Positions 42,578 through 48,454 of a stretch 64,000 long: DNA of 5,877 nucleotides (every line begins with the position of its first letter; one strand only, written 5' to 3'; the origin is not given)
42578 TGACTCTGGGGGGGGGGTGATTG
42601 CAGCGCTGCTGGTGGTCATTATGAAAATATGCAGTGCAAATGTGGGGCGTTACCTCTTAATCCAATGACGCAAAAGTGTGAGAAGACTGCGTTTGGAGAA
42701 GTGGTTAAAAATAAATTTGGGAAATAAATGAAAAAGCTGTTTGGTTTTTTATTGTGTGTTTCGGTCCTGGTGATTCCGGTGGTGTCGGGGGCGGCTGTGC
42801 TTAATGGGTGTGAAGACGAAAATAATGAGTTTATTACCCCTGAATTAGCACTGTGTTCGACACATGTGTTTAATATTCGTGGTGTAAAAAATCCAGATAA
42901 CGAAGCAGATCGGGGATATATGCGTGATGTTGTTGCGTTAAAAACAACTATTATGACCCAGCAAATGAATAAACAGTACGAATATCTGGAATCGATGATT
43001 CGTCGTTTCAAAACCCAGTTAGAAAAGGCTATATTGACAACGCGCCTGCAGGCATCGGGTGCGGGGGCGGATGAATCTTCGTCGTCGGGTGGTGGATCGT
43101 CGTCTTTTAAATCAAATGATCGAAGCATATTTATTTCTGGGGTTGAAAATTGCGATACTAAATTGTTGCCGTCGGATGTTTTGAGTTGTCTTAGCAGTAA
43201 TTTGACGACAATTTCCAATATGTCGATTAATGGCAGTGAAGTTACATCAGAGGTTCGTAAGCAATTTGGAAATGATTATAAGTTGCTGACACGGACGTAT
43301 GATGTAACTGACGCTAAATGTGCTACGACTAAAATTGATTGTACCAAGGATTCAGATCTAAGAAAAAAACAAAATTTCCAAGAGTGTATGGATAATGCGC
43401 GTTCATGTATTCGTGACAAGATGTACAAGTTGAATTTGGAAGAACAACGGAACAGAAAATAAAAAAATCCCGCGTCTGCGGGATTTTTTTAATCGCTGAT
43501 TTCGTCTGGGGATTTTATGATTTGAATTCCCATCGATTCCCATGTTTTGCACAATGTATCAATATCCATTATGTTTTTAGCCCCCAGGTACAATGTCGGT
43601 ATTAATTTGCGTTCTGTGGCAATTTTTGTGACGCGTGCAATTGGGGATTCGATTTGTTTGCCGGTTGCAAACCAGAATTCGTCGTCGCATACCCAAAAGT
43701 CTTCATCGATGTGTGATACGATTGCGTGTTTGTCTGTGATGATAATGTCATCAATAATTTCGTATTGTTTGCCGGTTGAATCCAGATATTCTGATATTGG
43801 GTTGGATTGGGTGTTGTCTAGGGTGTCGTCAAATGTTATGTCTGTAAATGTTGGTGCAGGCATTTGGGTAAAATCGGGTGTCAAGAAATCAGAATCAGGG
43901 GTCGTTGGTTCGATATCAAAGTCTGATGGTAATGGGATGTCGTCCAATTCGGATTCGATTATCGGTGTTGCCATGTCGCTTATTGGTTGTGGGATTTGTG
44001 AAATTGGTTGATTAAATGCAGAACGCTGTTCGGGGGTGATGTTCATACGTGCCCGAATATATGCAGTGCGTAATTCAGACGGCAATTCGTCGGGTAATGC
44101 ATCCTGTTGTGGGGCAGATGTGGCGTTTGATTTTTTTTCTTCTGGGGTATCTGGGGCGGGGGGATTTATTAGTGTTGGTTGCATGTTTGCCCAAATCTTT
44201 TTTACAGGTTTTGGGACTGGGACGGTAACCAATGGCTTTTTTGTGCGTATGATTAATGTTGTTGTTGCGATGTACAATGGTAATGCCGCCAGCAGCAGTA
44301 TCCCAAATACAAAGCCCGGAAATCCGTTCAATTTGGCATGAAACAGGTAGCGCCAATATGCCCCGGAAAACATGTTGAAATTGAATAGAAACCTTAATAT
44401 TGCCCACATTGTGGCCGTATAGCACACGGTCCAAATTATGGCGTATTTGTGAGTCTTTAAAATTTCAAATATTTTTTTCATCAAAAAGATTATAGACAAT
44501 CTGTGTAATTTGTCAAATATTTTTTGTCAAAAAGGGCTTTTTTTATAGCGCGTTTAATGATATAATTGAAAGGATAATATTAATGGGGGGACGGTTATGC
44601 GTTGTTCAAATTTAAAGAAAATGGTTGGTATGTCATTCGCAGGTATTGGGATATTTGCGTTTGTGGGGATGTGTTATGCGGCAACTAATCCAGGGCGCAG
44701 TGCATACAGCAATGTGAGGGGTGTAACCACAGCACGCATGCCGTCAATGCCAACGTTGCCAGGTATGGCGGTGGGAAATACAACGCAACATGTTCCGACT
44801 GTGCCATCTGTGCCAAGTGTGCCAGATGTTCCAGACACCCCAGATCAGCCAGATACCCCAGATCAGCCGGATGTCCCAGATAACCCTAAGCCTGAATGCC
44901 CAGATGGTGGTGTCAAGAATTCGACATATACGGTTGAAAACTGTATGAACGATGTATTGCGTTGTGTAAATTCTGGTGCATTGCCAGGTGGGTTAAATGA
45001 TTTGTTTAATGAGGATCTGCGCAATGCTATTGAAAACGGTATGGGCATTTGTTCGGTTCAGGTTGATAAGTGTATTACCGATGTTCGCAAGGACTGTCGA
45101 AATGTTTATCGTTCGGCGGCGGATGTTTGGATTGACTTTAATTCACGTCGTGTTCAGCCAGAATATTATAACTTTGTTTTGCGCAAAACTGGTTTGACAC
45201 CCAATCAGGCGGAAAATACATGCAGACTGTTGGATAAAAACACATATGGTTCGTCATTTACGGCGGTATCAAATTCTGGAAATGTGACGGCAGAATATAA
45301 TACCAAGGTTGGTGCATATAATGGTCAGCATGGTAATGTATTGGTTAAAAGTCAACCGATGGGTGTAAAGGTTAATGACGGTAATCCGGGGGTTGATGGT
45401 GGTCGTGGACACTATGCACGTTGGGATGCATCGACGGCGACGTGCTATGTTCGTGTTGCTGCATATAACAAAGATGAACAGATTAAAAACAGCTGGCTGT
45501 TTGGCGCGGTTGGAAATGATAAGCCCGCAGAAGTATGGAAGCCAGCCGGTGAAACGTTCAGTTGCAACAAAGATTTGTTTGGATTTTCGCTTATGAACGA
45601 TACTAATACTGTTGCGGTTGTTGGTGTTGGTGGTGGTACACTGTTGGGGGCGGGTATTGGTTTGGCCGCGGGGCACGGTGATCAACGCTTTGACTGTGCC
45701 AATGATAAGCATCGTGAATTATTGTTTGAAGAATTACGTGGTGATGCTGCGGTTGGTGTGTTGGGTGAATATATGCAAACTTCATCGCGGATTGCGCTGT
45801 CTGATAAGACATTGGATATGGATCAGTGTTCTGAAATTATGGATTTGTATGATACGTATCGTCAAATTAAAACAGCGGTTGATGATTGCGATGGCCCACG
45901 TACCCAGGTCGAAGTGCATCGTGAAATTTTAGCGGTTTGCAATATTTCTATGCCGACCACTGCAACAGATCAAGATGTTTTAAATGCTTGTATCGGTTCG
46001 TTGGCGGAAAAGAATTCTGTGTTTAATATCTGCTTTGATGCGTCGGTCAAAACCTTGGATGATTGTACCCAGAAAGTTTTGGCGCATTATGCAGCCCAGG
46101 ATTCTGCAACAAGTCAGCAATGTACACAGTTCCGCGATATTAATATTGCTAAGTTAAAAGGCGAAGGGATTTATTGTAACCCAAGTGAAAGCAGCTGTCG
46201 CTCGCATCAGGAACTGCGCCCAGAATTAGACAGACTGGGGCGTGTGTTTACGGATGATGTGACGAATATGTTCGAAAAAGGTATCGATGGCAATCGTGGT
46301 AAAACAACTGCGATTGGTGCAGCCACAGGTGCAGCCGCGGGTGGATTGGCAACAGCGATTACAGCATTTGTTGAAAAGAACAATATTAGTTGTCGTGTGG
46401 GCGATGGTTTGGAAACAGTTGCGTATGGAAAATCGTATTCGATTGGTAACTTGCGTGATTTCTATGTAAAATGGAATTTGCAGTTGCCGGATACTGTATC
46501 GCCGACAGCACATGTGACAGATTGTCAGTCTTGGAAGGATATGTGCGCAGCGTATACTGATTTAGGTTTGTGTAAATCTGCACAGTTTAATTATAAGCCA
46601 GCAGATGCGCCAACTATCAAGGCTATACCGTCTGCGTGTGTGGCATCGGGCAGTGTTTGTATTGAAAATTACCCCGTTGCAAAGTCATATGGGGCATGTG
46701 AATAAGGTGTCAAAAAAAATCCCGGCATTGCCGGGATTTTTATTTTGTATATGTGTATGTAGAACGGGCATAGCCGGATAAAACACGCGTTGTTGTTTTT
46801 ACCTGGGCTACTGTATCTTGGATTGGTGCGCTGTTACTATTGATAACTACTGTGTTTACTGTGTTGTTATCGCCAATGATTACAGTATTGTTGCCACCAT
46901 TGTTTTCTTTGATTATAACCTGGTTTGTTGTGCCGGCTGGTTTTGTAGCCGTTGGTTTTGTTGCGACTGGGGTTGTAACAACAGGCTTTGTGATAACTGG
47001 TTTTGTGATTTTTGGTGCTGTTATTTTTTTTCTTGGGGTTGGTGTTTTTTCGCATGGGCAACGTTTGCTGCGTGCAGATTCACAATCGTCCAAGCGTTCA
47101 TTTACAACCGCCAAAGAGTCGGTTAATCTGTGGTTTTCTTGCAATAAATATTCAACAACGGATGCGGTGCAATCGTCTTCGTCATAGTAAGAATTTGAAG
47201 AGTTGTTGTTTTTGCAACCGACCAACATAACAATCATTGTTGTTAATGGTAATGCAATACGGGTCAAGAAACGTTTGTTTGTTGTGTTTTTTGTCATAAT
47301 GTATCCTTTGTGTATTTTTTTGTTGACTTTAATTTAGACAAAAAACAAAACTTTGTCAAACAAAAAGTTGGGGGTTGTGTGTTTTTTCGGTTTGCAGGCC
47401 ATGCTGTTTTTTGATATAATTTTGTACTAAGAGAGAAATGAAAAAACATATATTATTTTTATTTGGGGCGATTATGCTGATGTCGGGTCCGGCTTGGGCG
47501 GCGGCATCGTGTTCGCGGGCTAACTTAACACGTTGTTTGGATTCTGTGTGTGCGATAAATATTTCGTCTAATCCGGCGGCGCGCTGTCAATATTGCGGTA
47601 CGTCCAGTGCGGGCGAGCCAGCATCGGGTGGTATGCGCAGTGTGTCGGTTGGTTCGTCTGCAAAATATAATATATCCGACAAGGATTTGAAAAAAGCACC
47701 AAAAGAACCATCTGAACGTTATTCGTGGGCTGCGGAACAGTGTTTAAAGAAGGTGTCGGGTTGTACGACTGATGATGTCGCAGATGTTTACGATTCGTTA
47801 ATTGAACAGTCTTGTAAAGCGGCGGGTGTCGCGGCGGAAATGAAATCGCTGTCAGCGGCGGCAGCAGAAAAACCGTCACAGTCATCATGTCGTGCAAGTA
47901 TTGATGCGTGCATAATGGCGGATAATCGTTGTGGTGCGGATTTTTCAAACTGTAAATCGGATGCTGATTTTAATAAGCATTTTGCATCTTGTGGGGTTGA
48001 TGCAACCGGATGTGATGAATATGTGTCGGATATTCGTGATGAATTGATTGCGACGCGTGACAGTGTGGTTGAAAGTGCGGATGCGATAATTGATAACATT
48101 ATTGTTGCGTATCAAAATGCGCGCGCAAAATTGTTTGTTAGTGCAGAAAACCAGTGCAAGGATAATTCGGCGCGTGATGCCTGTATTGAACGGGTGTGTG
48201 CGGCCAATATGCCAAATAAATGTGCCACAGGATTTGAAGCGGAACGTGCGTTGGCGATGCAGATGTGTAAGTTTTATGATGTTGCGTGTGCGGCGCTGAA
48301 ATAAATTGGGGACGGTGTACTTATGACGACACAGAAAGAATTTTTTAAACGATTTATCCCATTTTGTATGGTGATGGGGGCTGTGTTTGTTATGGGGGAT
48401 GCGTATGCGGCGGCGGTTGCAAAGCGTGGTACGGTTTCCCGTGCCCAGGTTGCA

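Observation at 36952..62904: Roughly 26-kb cluster of paralogous, modular Cys-rich secreted proteins with no family I can name: a candidate undescribed envelope or surface system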

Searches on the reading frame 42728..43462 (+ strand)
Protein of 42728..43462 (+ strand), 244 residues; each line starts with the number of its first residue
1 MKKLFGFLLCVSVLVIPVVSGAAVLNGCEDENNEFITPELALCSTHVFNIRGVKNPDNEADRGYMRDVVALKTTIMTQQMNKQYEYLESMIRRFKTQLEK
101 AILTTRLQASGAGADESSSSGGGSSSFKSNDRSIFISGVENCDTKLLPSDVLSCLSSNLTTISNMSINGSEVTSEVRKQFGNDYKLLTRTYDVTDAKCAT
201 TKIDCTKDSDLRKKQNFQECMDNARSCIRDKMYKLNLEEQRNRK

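Call 3: search_protein_families(library=pfam, proteins=[window:42728-43462:+], max_evalue=0.1)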
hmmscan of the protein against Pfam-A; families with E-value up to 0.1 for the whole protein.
window:42728-43462:+ (244 aa): 0 families

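Call 13: search_protein_families(library=ncbifam, proteins=[window:42728-43462:+], max_evalue=0.1)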
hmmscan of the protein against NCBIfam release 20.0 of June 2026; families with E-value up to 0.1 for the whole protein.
window:42728-43462:+ (244 aa): 1 family
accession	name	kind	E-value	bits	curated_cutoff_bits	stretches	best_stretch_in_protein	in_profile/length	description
NF038040.1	phero_PhrK_fam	equivalog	0.014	15.7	35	1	1-35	1-31/40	PhrK family phosphatase-inhibitory pheromone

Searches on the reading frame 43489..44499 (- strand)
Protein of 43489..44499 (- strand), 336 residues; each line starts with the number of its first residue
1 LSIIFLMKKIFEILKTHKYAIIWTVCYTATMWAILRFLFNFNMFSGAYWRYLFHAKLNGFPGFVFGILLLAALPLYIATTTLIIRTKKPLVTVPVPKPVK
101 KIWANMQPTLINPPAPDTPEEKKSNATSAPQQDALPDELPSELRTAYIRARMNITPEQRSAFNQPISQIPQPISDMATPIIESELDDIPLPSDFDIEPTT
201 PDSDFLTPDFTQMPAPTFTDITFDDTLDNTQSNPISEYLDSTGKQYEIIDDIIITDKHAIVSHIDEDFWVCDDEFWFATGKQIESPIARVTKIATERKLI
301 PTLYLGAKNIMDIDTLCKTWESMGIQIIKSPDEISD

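Call 4: search_protein_families(library=pfam, proteins=[window:43489-44499:-], max_evalue=0.1)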
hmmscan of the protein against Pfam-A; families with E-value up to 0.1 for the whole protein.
window:43489-44499:- (336 aa): 0 families

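Call 71: search_solved_structures(query=A8, max_evalue=10)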
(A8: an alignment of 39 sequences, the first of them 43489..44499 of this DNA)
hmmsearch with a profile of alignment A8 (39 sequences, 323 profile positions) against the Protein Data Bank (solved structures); distinct sequences matched with E-value up to 10: 0.

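Call 72: search_protein_families(library=pfam, alignment_id=A8, max_evalue=0.05)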
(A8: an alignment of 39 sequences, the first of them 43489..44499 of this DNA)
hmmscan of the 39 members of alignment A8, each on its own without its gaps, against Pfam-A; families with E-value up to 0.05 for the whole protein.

A. member 1, window:43489-44499:- (336 aa): 0 families

B. families by the number of members that match (of 39 scanned): 11 families
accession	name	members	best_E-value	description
PF01292.26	Ni_hydr_CYTB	2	0.0011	Prokaryotic cytochrome b561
PF18926.5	DUF5676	2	0.009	2TM family of unknown function (DUF5676)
PF00032.22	Cytochrom_B_C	2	0.04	Cytochrome b(C-terminal)/b6/petD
PF14264.12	Glucos_trans_II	1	0.018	Glucosyl transferase GtrII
PF17172.10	GST_N_4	1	0.02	Glutathione S-transferase N-terminal domain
PF13417.12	GST_N_3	1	0.032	Glutathione S-transferase, N-terminal domain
PF12730.13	ABC2_membrane_4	1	0.033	ABC-2 family transporter protein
PF06017.19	Myosin_TH1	1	0.037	Unconventional myosin tail, actin- and lipid-binding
PF07698.17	7TM-7TMR_HD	1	0.039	7TM receptor with intracellular HD hydrolase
PF20990.2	DUF2207_C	1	0.042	Predicted membrane protein (DUF2207) C-terminal domain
PF12389.13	Peptidase_M73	1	0.047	Camelysin metallo-endopeptidase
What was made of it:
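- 43489..44499 (-): Core membrane protein (336 aa). Order of parts: hydrophobic N-terminal segments, Pro/acidic linker, conserved C-terminal globular domain. Transcribed divergently from D. No Pfam or PDB hit for the family (calls 71, 72).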

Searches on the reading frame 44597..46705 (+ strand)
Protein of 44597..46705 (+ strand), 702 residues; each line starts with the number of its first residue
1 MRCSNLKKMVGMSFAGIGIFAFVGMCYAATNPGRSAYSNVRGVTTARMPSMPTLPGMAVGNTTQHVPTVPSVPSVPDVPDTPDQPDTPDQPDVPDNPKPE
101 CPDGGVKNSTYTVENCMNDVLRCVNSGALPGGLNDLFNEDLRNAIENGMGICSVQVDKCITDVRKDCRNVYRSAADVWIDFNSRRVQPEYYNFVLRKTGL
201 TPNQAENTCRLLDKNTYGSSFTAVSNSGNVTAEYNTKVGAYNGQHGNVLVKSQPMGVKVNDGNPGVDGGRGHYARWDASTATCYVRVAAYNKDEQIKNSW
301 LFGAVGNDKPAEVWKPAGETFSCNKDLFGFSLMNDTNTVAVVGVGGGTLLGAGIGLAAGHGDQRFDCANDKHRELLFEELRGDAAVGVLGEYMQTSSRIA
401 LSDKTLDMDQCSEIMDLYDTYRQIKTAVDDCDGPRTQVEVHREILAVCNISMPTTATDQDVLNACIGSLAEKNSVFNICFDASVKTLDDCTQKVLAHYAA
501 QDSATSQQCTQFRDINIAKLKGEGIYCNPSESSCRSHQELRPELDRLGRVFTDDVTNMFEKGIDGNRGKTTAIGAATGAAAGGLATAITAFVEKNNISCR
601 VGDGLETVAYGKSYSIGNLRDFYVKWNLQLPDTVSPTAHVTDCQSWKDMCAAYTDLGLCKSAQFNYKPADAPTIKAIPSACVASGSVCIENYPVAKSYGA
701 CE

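Call 3: search_protein_families(library=pfam, proteins=[window:44597-46705:+], max_evalue=0.1)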
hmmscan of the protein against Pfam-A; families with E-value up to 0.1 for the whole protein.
window:44597-46705:+ (702 aa): 1 family
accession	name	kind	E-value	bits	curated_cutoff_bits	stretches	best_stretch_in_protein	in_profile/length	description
PF13441.11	Gly-zipper_YMGG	-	0.0024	18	28.9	0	340-361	3-24/45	YMGG-like Gly-zipper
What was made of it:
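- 44597..46705 (+): Core protein D (702 aa). Order of parts: signal peptide, Pro-rich spacer, highly conserved Cys-rich domain (101-365), glycine zipper 1 (about 338-361), variable helical region, glycine zipper 2 (about 564-590), Cys-rich C-terminal domain. Weak Gly-zipper_YMGG hit, below cut-off (call 3).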

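Call 13: search_protein_families(library=ncbifam, proteins=[window:44597-46705:+], max_evalue=0.1)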
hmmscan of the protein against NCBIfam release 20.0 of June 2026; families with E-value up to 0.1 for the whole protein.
window:44597-46705:+ (702 aa): 2 families
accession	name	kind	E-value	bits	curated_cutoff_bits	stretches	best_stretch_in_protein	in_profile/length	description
NF038253.1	GBS_IgA_bnd_BAC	equivalog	1.8e-05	22.8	1700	1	49-98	836-906/1127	IgA Fc-binding protein BAC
NF053611.1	YiaD_Gzip_OmpA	equivalog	0.039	13.7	175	0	564-585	46-67/206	YiaD family glycine zipper/OmpA-like lipoprotein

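Call 63: search_solved_structures(query=A7, max_evalue=10)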
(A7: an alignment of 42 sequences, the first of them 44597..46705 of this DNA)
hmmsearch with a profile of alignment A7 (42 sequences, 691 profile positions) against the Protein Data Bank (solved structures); distinct sequences matched with E-value up to 10: 2.
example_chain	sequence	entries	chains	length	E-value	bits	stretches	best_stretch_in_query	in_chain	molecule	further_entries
6xf2_A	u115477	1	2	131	0.87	11.3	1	404-488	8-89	Nesprin-1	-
7x3k_A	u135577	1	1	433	5.6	8.6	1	373-544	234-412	Zuotin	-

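Call 64: search_protein_families(library=pfam, alignment_id=A7, max_evalue=0.01)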
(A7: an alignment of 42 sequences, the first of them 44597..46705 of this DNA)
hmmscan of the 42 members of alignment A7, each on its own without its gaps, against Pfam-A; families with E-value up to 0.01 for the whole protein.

A. member 1, window:44597-46705:+ (702 aa): 1 family
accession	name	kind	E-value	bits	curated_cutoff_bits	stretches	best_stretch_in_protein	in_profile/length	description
PF13441.11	Gly-zipper_YMGG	-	0.0024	18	28.9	0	340-361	3-24/45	YMGG-like Gly-zipper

B. families by the number of members that match (of 42 scanned): 3 families
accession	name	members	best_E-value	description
PF05887.16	Trypan_PARP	4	0.00015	Procyclic acidic repetitive protein (PARP)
PF13441.11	Gly-zipper_YMGG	2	0.0024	YMGG-like Gly-zipper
PF07165.16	DUF1397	1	0.0057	Protein of unknown function (DUF1397)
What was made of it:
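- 44597..46705 (+): No PDB or Pfam family (calls 63, 64).
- On Glycine-zipper membrane lipoproteins (Gly-zipper_YMGG, Rick_17kDa_Anti, SlyB): Only 2 of 42 D relatives hit at E<=0.01 (calls 3, 64).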

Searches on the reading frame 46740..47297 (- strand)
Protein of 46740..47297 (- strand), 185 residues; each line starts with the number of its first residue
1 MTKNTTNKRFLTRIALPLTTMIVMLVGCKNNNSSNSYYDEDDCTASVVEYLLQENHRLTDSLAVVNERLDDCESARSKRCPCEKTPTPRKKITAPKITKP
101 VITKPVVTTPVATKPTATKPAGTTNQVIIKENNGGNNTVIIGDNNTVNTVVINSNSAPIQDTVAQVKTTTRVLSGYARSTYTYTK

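Call 4: search_protein_families(library=pfam, proteins=[window:46740-47297:-], max_evalue=0.1)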
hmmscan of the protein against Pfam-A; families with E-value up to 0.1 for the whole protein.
window:46740-47297:- (185 aa): 1 family
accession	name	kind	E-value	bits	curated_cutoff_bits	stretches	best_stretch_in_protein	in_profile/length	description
PF02095.21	Extensin_1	-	0.0078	16.5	105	1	79-120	83-124/171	Extensin-like protein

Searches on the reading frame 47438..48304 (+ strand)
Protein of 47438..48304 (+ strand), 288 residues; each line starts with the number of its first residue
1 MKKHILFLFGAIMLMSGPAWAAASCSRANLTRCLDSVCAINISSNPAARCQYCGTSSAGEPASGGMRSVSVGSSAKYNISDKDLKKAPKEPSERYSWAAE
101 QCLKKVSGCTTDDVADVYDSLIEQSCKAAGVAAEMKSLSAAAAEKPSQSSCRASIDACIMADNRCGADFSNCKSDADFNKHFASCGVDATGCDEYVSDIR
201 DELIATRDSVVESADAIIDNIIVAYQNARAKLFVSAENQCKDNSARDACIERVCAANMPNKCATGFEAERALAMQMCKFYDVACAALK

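Call 3: search_protein_families(library=pfam, proteins=[window:47438-48304:+], max_evalue=0.1)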
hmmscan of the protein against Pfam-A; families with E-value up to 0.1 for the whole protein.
window:47438-48304:+ (288 aa): 0 families

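Call 13: search_protein_families(library=ncbifam, proteins=[window:47438-48304:+], max_evalue=0.1)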
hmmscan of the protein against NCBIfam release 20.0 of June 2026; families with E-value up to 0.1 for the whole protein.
window:47438-48304:+ (288 aa): 1 family
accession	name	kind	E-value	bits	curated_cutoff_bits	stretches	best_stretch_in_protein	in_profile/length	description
NF001542.0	PRK00373.1-1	equivalog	0.059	12.8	261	0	110-138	128-156/212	V-type ATP synthase subunit D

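Call 19: find_homologous_proteins(query=window:47438-48304:+)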
Query window:47438-48304:+ (288 aa): 721 proteins with E <= 0.001 among 1433 candidates; the best 120 are listed.
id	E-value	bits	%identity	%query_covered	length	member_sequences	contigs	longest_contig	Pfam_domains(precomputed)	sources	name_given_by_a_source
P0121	1.2e-182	623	100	100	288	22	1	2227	-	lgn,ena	-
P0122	1.3e-155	535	83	100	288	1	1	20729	-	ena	-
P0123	3.9e-146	504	78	100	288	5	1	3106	-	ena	-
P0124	3.4e-142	491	77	100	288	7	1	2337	-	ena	-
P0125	7.7e-142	490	77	100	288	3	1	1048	-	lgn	-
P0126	3.3e-141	488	77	100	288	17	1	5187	-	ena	-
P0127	5.5e-141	487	75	100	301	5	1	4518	-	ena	-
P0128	8.4e-138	476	75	100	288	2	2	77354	-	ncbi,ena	-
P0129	6.6e-131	454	72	100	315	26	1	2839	-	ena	-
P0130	8.2e-131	454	72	100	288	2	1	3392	-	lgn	-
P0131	2.0e-130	452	71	100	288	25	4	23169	-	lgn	-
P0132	1.5e-128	446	68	100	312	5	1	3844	-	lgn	-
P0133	5.5e-128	444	70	100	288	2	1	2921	-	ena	-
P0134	5.5e-128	444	69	100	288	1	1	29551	-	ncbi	-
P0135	1.5e-125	436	69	100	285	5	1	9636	-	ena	-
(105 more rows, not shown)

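Call 27: predict_structure(alignment_id=A1)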
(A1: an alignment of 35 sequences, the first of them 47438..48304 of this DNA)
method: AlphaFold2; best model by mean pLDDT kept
length: 288 residues; sequences in the alignment: 35
mean_pLDDT: 72.7   pTM: 0.34
mean pLDDT of the five models: 72.7, 66.4, 65.1, 64.8, 64.1
residues with pLDDT >= 90: 66; 70-90: 97; 50-70: 78; < 50: 47
segments of 3 or more residues with pLDDT < 50: 15-22, 40-71, 133-135
pLDDT, mean of each block of 10 residues (from residue 1): 56 49 63 61 43 38 44 60 66 65 77 66 52 51 72 89 88 90 86 87 87 80 89 91 92 95 93 93 88
secondary structure, 60 per line:
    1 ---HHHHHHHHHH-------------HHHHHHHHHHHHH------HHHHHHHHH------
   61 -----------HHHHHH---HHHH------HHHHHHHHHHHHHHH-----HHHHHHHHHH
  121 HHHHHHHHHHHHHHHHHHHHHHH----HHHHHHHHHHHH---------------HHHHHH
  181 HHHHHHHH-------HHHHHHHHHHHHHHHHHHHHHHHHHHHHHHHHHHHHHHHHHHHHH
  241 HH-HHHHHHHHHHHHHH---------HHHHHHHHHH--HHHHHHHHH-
elements in order: H4-13 H27-39 H46-54 H72-77 H81-84 H91-105 H111-143 H148-159 H175-188 H196-242 H244-257 H267-276 H279-287
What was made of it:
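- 47438..48304 (+): Core protein E (288 aa). Signal peptide followed by an all-helical body whose 20 cysteines are all invariant. AF2 mean pLDDT 72.7, about 90 in the C-terminal half (call 27).
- Closest known: Helicobacter cysteine-rich proteins. Different: In the E model the second C-x6-C lies in a loop, not a helix (call 27).
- Tried and rejected: I considered CHCH-type twin-CxnC hairpins and rejected them: the spacing differs, and the second C-x6-C is non-helical in the model (call 27).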

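Call 31: fold_search(model_id=the predicted structure, library=pdb)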
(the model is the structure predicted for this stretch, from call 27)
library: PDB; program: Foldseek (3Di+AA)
matches with E <= 10: 1; with E <= 0.001: 0
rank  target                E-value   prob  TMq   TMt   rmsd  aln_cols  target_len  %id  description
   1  8f5o_B                9.9e+00  0.01  0.10  0.03  28.4       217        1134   10  Structure of Leishmania tarentolae IFT-A (state 1) (released 2022-12-21)
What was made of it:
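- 47438..48304 (+): No Foldseek hit in PDB (call 31).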

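Call 42: search_protein_representatives(alignment_id=A1)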
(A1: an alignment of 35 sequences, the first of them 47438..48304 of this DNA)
Query: 35 sequences, 288 profile positions. Proteins with E-value up to 0.001 (for the whole library): 66; up to 1e-10: 61; up to 1e-30: 52. The best 66 are listed.
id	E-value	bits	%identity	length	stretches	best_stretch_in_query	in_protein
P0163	2.8e-118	410.9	-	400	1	1-285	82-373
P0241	3.3e-115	400.9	-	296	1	5-287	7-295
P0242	6.2e-94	331.1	-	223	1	66-288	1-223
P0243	5.2e-93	328.0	-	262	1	1-213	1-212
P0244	3.2e-85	302.4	-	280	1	1-286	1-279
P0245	1.3e-83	297.2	-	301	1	1-288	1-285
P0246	3.2e-83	295.9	-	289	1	4-287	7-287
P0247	3.4e-83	295.8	-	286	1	5-287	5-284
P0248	5.5e-78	278.7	-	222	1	66-288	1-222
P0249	8.4e-77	274.8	-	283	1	33-288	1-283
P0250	1.5e-76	274.0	-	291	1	2-288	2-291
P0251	1.7e-72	260.7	-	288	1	14-287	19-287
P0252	3.0e-72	259.9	-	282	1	5-288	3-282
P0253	6.2e-72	258.9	-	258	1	115-288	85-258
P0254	2.0e-69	250.6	-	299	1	10-288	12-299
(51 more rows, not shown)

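Call 80: search_dna_similar(query=window:47438-48304:+, collection=plasmids, mode=protein, max_evalue=0.001, max_rows=5)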
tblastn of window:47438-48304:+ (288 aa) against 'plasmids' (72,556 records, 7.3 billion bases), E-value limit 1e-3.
No match.
